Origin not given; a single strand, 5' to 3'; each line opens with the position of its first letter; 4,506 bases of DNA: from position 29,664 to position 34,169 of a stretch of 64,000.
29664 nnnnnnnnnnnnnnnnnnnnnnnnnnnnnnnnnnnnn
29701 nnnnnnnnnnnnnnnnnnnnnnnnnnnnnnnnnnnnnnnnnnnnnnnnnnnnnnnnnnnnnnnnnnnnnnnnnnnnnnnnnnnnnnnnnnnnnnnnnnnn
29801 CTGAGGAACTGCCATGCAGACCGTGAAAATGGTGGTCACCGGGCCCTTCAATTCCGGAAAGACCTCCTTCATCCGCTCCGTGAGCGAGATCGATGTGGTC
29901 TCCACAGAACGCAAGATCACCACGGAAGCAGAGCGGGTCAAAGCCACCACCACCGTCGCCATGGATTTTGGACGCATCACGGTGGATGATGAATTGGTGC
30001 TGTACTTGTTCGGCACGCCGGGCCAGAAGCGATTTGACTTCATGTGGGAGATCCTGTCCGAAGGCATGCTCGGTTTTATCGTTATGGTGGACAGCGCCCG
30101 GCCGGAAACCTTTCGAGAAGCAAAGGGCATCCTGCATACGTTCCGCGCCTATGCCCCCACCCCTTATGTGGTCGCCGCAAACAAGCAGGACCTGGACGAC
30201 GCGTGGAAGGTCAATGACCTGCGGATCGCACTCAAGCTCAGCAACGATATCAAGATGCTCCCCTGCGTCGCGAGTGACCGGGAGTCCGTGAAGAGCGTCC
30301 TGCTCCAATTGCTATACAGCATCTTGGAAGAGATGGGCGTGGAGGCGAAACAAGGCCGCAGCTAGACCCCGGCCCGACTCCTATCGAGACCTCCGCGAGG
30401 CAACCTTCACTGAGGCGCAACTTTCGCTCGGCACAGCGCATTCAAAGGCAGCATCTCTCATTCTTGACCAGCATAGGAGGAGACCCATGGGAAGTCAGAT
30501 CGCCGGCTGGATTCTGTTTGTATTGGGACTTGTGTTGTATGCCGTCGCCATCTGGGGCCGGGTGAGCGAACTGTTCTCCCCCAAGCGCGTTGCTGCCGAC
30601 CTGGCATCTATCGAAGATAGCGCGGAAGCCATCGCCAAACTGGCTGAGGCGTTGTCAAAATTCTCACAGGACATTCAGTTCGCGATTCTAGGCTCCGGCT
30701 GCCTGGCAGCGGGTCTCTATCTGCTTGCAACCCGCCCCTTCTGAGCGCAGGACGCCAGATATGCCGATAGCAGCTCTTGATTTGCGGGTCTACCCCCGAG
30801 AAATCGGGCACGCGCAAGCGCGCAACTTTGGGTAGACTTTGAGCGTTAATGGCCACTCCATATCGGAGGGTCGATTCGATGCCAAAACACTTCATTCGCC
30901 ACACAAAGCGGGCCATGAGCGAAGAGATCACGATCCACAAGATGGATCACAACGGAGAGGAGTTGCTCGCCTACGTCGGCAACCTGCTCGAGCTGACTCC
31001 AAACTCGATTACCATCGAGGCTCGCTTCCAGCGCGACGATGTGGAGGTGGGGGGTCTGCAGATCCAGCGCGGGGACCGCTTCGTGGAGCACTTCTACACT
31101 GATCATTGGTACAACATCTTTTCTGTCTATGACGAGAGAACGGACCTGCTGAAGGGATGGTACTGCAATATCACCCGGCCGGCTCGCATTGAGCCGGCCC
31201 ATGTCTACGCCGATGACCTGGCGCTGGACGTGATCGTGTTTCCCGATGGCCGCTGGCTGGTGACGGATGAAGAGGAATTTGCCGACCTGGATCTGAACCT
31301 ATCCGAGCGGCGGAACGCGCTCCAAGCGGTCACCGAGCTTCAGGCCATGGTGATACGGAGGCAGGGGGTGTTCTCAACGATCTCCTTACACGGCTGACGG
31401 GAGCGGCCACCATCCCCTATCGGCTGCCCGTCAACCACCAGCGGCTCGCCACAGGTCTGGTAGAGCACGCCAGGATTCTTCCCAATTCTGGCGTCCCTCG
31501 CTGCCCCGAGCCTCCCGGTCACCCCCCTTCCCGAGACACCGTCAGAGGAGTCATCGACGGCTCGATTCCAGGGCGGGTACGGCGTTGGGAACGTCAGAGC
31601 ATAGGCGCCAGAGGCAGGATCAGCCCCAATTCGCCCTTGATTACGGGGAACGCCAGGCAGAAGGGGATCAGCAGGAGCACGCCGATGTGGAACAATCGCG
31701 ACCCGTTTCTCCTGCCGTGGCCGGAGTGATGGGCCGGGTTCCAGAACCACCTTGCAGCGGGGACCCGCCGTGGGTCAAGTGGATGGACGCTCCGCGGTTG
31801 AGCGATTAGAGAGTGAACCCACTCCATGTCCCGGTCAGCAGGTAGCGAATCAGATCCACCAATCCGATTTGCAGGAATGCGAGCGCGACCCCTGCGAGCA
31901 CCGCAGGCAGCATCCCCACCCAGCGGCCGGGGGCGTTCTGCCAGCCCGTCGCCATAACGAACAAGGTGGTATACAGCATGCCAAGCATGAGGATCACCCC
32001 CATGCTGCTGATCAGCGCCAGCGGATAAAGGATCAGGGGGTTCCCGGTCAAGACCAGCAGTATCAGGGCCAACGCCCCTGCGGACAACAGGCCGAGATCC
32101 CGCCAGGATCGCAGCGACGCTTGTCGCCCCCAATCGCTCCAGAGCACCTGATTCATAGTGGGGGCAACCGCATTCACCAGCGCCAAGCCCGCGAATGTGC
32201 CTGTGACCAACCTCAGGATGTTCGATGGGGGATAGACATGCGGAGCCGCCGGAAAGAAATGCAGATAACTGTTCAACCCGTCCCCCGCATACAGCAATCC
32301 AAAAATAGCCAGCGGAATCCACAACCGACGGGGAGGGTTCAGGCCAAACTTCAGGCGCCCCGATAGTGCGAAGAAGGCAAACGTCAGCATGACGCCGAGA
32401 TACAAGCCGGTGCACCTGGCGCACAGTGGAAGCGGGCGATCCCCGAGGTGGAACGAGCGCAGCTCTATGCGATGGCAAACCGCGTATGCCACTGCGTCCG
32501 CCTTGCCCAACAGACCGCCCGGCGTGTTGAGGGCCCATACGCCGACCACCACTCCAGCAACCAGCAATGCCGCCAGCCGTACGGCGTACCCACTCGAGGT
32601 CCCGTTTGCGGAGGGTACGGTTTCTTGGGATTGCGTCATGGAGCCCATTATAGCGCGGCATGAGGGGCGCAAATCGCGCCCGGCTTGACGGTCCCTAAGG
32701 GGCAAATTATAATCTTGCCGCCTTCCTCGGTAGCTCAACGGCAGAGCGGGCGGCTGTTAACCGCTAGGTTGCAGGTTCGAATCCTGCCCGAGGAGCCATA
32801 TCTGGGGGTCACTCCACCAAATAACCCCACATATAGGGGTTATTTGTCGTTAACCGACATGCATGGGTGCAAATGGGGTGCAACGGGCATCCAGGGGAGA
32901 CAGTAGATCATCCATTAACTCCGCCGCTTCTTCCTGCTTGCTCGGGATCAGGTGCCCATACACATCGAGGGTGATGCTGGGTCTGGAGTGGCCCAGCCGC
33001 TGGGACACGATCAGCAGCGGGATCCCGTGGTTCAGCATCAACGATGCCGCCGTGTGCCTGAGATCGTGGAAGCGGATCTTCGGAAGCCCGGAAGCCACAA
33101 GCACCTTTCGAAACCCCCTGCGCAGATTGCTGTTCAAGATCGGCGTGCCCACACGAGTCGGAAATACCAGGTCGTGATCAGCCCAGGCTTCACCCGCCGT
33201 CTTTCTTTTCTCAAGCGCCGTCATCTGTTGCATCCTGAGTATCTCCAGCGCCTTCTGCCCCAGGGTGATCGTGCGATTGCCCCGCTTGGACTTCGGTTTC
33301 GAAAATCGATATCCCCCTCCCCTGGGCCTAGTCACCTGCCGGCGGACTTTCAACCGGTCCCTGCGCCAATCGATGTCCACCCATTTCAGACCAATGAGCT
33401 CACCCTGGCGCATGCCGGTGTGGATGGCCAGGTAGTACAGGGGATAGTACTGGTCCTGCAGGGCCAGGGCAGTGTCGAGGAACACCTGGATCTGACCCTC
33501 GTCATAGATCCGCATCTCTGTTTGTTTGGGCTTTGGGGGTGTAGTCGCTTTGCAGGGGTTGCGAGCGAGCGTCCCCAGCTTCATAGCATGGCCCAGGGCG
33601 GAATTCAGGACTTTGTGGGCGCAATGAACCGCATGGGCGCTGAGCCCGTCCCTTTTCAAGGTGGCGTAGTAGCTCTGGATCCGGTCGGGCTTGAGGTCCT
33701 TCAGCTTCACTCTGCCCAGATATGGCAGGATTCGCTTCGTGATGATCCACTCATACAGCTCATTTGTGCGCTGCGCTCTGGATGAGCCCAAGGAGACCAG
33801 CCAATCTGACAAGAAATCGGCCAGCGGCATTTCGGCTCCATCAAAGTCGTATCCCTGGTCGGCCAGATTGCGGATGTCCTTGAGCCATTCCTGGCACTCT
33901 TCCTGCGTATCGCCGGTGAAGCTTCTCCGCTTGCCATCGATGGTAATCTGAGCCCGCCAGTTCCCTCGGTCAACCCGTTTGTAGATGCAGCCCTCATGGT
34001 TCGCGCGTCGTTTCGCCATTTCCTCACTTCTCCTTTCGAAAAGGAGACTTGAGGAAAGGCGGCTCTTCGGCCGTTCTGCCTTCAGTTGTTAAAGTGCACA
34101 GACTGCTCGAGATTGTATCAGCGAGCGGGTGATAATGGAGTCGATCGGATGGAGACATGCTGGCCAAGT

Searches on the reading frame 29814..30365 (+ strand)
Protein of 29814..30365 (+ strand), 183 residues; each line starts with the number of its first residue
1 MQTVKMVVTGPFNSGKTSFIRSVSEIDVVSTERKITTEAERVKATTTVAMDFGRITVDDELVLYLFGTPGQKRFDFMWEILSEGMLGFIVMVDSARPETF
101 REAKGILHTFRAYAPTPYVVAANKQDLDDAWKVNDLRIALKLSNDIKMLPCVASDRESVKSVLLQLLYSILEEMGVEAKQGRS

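Call 19: search_protein_families(library=pfam, proteins=[window:29814-30365:+], max_evalue=0.01)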
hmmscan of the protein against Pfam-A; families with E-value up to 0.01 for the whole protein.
window:29814-30365:+ (183 aa): 7 families
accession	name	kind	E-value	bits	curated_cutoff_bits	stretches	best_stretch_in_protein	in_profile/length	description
PF03029.23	ATP_bind_1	-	1e-20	75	27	1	8-172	1-208/240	Conserved hypothetical ATP binding protein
PF00071.28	Ras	-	5.8e-11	42.7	21.6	1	5-170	1-160/162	Ras family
PF00025.27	Arf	-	1.9e-09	37.7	22.3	1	3-161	14-165/174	ADP-ribosylation factor family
PF08477.19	Roc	-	2.2e-05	25.1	27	1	5-126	1-119/119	Ras of Complex, Roc, domain of DAPkinase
PF01926.29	MMR_HSR1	-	0.0013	19.3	21.9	1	6-124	2-113/113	50S ribosome-binding GTPase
PF00350.29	Dynamin_N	-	0.004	17.7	27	1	7-38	2-33/168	Dynamin family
PF09439.16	SRPRB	-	0.0077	16.1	25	0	5-130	5-124/178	Signal recognition particle receptor beta subunit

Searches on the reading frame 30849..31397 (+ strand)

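Call 19: search_protein_families(library=pfam, proteins=[window:30849-31397:+], max_evalue=0.01)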
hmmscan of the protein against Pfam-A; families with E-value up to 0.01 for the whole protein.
window:30849-31397:+ (182 aa): 1 family
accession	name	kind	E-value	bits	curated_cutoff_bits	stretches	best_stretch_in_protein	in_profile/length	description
PF04167.18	DUF402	-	2.8e-17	63.1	23.9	1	77-144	2-68/68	Protein of unknown function (DUF402)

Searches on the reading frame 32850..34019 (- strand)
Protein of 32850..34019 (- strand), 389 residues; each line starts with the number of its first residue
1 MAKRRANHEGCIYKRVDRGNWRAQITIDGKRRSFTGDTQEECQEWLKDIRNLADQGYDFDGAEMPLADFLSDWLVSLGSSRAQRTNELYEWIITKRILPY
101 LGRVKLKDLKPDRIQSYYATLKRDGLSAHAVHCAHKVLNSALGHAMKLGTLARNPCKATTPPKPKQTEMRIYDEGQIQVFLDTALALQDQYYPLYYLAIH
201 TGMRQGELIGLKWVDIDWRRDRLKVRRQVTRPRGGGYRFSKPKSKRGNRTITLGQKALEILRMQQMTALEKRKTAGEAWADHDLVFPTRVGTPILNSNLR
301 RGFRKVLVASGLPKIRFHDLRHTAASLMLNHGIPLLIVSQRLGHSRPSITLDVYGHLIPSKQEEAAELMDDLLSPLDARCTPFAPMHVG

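Call 19: search_protein_families(library=pfam, proteins=[window:32850-34019:-], max_evalue=0.01)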
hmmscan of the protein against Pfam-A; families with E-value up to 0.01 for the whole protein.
window:32850-34019:- (389 aa): 2 families
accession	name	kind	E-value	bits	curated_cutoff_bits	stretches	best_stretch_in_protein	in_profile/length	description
PF00589.27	Phage_integrase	-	1.8e-26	93.4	27.1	1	191-357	24-168/172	Phage integrase family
PF14659.12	Phage_int_SAM_3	-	2.6e-08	34.4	22.6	1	67-121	3-57/58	Phage integrase, N-terminal SAM-like domain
